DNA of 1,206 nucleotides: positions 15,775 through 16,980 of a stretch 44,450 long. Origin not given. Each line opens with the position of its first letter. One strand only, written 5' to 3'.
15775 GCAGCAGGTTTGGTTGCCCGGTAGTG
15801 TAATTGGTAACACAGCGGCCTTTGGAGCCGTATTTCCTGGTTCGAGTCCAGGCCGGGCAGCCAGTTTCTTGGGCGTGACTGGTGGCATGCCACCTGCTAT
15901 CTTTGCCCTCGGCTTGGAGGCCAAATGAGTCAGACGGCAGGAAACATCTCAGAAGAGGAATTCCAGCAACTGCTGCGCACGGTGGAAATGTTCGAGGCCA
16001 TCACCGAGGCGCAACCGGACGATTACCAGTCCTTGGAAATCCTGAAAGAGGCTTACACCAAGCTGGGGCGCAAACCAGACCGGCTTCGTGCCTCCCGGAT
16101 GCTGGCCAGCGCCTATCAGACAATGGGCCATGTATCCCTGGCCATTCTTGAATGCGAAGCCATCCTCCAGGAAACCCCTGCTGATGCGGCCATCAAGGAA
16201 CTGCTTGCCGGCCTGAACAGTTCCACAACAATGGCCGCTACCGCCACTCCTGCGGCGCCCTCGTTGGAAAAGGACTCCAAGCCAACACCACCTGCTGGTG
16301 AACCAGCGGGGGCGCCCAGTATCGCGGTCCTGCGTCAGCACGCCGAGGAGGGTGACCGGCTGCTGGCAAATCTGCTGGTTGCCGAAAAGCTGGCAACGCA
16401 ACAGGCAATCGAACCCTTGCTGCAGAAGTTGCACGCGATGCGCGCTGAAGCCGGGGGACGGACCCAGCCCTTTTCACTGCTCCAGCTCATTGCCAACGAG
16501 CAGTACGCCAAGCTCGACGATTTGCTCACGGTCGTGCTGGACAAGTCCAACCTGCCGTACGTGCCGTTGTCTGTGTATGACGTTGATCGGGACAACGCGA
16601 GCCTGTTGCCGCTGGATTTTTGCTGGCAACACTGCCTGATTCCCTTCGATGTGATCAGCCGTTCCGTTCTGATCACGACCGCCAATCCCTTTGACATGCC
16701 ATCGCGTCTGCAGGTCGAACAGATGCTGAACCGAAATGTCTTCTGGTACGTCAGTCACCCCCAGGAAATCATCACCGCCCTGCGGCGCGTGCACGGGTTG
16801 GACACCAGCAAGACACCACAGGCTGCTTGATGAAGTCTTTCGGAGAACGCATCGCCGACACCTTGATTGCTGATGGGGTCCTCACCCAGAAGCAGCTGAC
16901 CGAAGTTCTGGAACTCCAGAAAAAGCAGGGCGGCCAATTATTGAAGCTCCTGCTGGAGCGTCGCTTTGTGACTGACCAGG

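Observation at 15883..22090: Candidate undescribed module: orphan PilB with an MshEN-only partner, linked to a Roadblock-fusion protein, MglA and MglB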

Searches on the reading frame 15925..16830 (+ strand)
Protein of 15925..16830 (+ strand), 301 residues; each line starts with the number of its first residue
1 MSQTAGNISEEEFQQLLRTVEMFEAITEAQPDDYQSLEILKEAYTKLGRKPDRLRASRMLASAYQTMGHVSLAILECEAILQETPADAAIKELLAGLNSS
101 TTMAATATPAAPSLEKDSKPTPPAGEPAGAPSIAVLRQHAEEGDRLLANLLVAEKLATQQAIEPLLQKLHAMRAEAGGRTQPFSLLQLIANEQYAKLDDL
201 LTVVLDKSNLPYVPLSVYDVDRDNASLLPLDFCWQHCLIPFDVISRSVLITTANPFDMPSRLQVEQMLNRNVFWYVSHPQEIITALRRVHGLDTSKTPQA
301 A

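Call 3: search_protein_families(library=pfam, proteins=[window:15925-16830:+], max_evalue=0.01)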
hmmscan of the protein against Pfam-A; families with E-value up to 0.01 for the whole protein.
window:15925-16830:+ (301 aa): 3 families
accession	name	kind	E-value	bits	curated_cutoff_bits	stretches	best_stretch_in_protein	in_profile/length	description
PF05157.20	MshEN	-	2.8e-13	50.1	23.1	1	209-293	2-87/90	MshEN domain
PF14559.12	TPR_19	-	0.0034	18.1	25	1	37-95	11-66/68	Tetratricopeptide repeat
PF13428.12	TPR_14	-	0.0066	17.5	23.5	0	55-95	2-42/44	Tetratricopeptide repeat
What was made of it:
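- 15925..16830 (+): g1: 301-aa adaptor. Helical TPR-like N-domain (res 10-105), disordered linker (103-127), and an MshEN/GSPII domain (133-290) with no ATPase. Pfam MshEN 2.8e-13 (call 3).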

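Call 4: search_protein_families(library=ncbifam, proteins=[window:15925-16830:+], max_evalue=0.01)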
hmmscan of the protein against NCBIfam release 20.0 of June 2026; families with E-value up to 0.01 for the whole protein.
window:15925-16830:+ (301 aa): 3 families
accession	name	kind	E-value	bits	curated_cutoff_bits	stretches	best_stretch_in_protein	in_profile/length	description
TIGR02538.1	type_IV_pilB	equivalog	4.3e-06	25.6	675.65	1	166-296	12-142/564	type IV-A pilus assembly ATPase PilB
NF008411.1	PRK11234.1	equivalog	0.00031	19.3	1170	1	147-295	484-622/723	cyclic di-3',5'-guanylate-activated glycosyltransferase NfrB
NF053534.1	T4PilAsmATPsTfpB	equivalog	0.0014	17.1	850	1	181-282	49-152/584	type IV pilus assembly ATPase TfpB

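Call 33: find_homologous_proteins(query=window:15925-16830:+)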
Query window:15925-16830:+ (301 aa): 847 proteins with E <= 0.001 among 4595 candidates; the best 120 are listed.
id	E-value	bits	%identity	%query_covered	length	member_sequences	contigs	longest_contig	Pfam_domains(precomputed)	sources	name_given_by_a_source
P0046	9.3e-192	653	100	100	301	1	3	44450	PF05157.21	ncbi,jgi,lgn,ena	jgi:hypothetical protein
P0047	5.9e-134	464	73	100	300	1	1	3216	PF05157.21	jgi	jgi:hypothetical protein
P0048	2.1e-120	419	66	98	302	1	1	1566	PF14559.13,PF05157.21,PF13428.13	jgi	jgi:tetratricopeptide (TPR) repeat protein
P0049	5.4e-119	415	66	98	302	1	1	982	PF14559.13,PF05157.21,PF13428.13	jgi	jgi:tetratricopeptide (TPR) repeat protein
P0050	1.0e-118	414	65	99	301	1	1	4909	PF14559.13,PF05157.21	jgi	jgi:hypothetical protein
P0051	1.8e-117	410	66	99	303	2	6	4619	PF05157.21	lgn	-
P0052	9.5e-114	398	62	98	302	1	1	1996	PF05157.21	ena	-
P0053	1.2e-113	397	64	99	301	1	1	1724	PF05157.21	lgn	-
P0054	7.8e-113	395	64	98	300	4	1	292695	PF05157.21,PF13428.13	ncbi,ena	-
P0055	1.4e-112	394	63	98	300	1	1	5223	PF05157.21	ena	-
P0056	1.2e-111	391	64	96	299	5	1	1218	PF14559.13,PF05157.21,PF13432.13,PF13428.13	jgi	jgi:tetratricopeptide (TPR) repeat protein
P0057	4.8e-109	382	61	98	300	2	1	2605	PF05157.21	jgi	jgi:tetratricopeptide (TPR) repeat protein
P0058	6.9e-109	382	62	98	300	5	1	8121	PF05157.21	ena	-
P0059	5.6e-108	379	60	98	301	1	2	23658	PF14559.13,PF05157.21,PF13428.13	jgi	jgi:hypothetical protein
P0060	1.8e-107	377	61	97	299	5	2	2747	PF14559.13,PF05157.21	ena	-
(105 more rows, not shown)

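Call 44: search_solved_structures(query=A4, max_evalue=1, show_alignments=2)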
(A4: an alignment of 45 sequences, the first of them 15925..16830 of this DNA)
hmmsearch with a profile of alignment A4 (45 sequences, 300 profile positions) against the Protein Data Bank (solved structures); distinct sequences matched with E-value up to 1: 41.
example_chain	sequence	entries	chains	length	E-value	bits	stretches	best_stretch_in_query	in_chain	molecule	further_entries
5zfr_A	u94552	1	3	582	5.4e-10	42.1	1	142-288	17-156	Type IV pilus biogenesis ATPase PilB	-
6olj_C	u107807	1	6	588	4.8e-09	39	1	144-288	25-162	Type IV pilus biogenesis ATPase PilB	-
5tsg_B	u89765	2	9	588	4.8e-09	39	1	144-288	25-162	Type IV pilus biogenesis ATPase PilB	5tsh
3jc8_Ba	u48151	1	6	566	7.9e-07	31.7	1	165-288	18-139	Type IV-A pilus assembly ATPase PilB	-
7obi_A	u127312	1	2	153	0.00035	23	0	39-97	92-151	CTPR-rv4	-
3kd7_A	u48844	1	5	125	0.0036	19.6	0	39-97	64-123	CTPR390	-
2wqh_A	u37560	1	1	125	0.0037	19.6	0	52-97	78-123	CTPR3Y3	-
6vl6_B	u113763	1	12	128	0.0069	18.7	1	57-98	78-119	T33_dn2B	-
8bd7_A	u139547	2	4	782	0.013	17.9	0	51-133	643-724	IFT88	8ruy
9g1w_A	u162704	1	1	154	0.017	17.4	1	168-280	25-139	Type IV pilus assembly ATPase PilB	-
7yea_A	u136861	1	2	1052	0.04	16.2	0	44-97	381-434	UDP-N-acetylglucosamine--peptide N-acetylglucosaminyltransferase 110 kDa subunit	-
7yeh_B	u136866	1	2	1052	0.041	16.2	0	44-97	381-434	UDP-N-acetylglucosamine--peptide N-acetylglucosaminyltransferase 110 kDa subunit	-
5hrz_A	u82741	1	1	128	0.041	16.2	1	39-98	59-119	TPR domain protein 1na0C3_3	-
6v8e_A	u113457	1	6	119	0.043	16.1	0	57-97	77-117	Designed protein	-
7ntf_A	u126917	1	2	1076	0.047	16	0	44-102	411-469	Isoform 1 of UDP-N-acetylglucosamine--peptide N-acetylglucosaminyltransferase 110 kDa subu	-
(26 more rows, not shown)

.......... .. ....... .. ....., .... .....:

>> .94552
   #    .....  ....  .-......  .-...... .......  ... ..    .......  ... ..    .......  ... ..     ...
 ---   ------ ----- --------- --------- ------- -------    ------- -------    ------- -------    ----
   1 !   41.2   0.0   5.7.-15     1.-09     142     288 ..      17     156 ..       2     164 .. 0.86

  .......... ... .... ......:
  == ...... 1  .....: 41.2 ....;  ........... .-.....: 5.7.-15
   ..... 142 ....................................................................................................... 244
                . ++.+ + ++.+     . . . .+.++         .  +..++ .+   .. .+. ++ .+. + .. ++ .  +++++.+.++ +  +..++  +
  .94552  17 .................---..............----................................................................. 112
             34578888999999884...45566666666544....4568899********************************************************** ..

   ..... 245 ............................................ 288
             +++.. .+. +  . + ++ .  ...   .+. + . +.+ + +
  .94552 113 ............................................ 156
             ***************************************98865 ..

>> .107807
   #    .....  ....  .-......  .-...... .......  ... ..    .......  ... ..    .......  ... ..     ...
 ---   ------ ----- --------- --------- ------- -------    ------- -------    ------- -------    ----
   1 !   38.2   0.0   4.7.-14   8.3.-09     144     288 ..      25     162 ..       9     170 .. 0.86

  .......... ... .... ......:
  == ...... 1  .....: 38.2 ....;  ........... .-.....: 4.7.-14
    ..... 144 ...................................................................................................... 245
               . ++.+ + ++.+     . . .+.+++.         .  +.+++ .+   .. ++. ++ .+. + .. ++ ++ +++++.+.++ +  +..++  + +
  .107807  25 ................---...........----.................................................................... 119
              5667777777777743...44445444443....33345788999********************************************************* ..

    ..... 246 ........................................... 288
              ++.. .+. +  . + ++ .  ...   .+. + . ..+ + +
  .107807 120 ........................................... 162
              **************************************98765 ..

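Call 56: predict_structure(alignment_id=A4)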
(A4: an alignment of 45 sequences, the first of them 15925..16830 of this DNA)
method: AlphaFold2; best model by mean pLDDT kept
length: 301 residues; sequences in the alignment: 45
mean_pLDDT: 84.6   pTM: 0.54
mean pLDDT of the five models: 84.6, 84.5, 84.2, 84.1, 83.1
residues with pLDDT >= 90: 202; 70-90: 51; 50-70: 10; < 50: 38
segments of 3 or more residues with pLDDT < 50: 1-5, 103-127, 295-301
pLDDT, mean of each block of 10 residues (from residue 1): 56 93 94 94 93 94 91 91 89 86 44 36 43 86 95 93 95 78 94 93 96 93 93 95 95 95 92 97 93 56 36
secondary structure, 60 per line:
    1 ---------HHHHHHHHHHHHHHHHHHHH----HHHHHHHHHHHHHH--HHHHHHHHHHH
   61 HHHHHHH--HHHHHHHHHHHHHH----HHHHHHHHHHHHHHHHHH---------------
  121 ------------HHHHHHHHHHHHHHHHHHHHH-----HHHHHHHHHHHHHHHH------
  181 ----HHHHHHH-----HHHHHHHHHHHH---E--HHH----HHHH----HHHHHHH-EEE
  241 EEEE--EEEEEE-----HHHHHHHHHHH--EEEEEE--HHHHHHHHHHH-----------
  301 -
elements in order: H10-29 H34-47 H50-67 H70-83 H88-105 H133-153 H159-174 H185-191 H197-208 H222-225 H230-236 E238-244 E247-252 H258-268 E271-276 H279-289
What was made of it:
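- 15925..16830 (+): AF2 pLDDT 84.6 (call 56).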

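Call 61: fold_search(model_id=the predicted structure, library=pdb)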
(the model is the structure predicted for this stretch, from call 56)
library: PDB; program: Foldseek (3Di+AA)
matches with E <= 10: 1053; with E <= 0.001: 16
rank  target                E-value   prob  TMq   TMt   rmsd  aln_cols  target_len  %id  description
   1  9gl5_A                3.5e-06  1.00  0.31  0.59   6.4       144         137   17  X-ray structure of the Thermus thermophilus Q190E mutant of the PilF-GSPIIB domain in the c-di-GMP bound state (released 2025-06-25)
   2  9g1w_MODEL_1_A        4.9e-06  1.00  0.40  0.72   3.9       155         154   22  NMR solution structure of the Thermus thermophilus PilF-GSPIIA domain (released 2025-05-21)
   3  8pfa_A                6.9e-06  1.00  0.31  0.60   6.4       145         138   17  X-ray structure of the Thermus thermophilus K167R mutant of the PilF-GSPIIB domain in the c-di-GMP bound state (released 2024-06-26)
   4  8pfa_B                6.9e-06  1.00  0.31  0.59   6.4       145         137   17  X-ray structure of the Thermus thermophilus K167R mutant of the PilF-GSPIIB domain in the c-di-GMP bound state (released 2024-06-26)
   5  8pdk_A                8.8e-06  1.00  0.31  0.59   6.4       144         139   17  X-ray structure of the Thermus thermophilus PilF-GSPIIB domain in the c-di-GMP bound state (released 2024-06-26)
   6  9glg_B                1.2e-05  1.00  0.30  0.59   6.4       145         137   17  X-ray structure of the Thermus thermophilus Q218E mutant of the PilF-GSPIIB domain in the c-di-GMP bound state (released 2025-06-25)
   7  9glg_A                1.2e-05  1.00  0.31  0.59   6.4       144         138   17  X-ray structure of the Thermus thermophilus Q218E mutant of the PilF-GSPIIB domain in the c-di-GMP bound state (released 2025-06-25)
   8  8pe0_A                1.7e-05  1.00  0.30  0.57   6.5       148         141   18  X-ray structure of the Thermus thermophilus K167L mutant of the PilF-GSPIIB domain in the c-di-GMP bound state (released 2024-06-26)
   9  8pdk_B                1.9e-05  1.00  0.31  0.59   6.3       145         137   17  X-ray structure of the Thermus thermophilus PilF-GSPIIB domain in the c-di-GMP bound state (released 2024-06-26)
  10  5htl_B                6.8e-05  1.00  0.33  0.66   5.6       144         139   20  Structure of MshE with cdg (released 2016-10-05)
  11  5htl_A                2.2e-04  1.00  0.32  0.63   6.6       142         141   18  Structure of MshE with cdg (released 2016-10-05)
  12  8pkz_MODEL_1_A        2.2e-04  1.00  0.30  0.56   6.3       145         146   17  NMR solution structure of PilF-GSPIIB in the c-di-GMP bound state (released 2024-07-10)
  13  7lkm_A                2.4e-04  1.00  0.32  0.60   7.8       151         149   14  The PilB(N-terminal_P70S mutant)-PilZ complex of the Type IV pilus from Xanthomonas citri (released 2021-08-11)
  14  7lko_A                5.0e-04  1.00  0.32  0.60   7.5       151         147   14  The PilB(N-terminal)-PilZ complex of the Type IV pilus from Xanthomonas citri (2.9 A) (released 2021-08-11)
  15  7lkm_B                5.8e-04  1.00  0.32  0.59   7.6       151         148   13  The PilB(N-terminal_P70S mutant)-PilZ complex of the Type IV pilus from Xanthomonas citri (released 2021-08-11)
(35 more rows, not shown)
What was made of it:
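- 15925..16830 (+): Foldseek matches PilF GSPII-A/B, MshE-N and X. citri PilB-N at E 3.5e-6 to 8.6e-4 (call 61).
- Closest known: Thermus thermophilus PilF, a PilB homologue with extra N-terminal GSPII/MshEN domains. Same: The g1 domain superposes best on PilF GSPII-A and GSPII-B (call 61).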

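Call 77: find_related_loci(query=A6, collection=metagenome_contigs, flank=9000)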
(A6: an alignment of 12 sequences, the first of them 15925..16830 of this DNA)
Query A6 (301 aa) in metagenome_contigs; peptide patterns used: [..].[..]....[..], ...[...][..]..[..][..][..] (x = any residue, [..] = any of these).
600 stretches matched a pattern (row limit reached: there are more); 437 encode a relative of the query (tblastn E <= 1e-3); the best 80 are kept; 80 distinct loci.
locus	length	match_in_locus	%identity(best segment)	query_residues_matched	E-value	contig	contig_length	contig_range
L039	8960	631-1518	60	5-299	4e-110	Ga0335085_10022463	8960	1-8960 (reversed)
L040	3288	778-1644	64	5-293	8e-113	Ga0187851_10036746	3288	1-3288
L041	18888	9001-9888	60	5-299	3e-109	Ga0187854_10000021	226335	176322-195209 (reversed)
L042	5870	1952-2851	58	1-299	2e-106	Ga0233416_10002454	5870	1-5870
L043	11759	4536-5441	57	1-300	2e-102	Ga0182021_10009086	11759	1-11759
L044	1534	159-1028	55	12-301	2e-108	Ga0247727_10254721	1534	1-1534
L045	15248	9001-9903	55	6-300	1e-97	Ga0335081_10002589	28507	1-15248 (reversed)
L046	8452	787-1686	56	8-301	2e-97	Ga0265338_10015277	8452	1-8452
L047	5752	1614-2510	55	8-300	4e-97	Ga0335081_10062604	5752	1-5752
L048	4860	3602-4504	55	3-297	2e-96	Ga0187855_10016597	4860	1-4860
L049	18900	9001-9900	57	7-301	5e-96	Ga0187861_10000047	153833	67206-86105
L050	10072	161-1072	54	2-301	3e-94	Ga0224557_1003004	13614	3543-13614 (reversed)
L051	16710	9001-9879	51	7-296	3e-90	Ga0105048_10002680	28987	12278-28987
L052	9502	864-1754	54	6-298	2e-87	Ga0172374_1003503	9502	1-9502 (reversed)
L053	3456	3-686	60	73-299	6e-87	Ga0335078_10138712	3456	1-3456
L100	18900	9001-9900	36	7-294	3e-54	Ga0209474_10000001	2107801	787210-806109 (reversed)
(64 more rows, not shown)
